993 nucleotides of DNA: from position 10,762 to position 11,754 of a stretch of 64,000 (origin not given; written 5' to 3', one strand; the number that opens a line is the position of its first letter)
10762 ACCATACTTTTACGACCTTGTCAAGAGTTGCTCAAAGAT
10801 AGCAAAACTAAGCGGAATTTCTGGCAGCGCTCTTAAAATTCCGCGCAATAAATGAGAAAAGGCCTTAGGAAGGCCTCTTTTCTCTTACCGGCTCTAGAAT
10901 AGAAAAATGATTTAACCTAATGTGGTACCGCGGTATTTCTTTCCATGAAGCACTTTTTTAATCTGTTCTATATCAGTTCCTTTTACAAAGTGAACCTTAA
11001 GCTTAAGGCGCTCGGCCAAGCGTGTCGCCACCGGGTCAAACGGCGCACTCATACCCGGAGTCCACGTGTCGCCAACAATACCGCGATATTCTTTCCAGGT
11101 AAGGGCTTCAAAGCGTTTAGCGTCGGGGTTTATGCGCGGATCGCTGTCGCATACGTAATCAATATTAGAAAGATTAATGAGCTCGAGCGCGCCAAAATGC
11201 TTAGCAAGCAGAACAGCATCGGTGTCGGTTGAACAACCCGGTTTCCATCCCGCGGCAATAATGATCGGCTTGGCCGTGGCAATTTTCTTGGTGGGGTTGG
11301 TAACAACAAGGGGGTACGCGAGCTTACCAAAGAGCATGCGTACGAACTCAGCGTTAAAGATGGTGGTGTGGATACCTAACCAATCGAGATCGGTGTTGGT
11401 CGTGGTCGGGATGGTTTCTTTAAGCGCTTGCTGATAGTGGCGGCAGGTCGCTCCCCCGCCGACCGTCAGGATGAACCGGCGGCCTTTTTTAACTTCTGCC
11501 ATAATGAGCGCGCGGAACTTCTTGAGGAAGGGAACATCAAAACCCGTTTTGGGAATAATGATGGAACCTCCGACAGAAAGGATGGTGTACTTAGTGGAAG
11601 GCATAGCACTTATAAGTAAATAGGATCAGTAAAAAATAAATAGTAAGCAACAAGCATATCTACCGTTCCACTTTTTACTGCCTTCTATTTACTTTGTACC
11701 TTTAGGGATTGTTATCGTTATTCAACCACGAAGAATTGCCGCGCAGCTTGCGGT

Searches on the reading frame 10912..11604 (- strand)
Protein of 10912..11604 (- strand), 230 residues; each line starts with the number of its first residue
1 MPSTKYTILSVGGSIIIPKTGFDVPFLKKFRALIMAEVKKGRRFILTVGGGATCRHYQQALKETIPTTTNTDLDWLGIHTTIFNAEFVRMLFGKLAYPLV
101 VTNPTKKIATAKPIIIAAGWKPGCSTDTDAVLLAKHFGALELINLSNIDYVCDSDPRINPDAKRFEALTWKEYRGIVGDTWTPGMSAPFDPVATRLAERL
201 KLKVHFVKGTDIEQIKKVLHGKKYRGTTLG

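Call 64: search_protein_families(library=pfam, proteins=[window:10912-11604:-], max_evalue=0.0001)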
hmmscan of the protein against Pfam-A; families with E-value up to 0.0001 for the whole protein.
window:10912-11604:- (230 aa): 1 family
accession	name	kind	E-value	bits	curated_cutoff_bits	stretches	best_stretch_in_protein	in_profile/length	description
PF00696.33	AA_kinase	-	8.4e-24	85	24.9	1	6-207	2-233/234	Amino acid kinase family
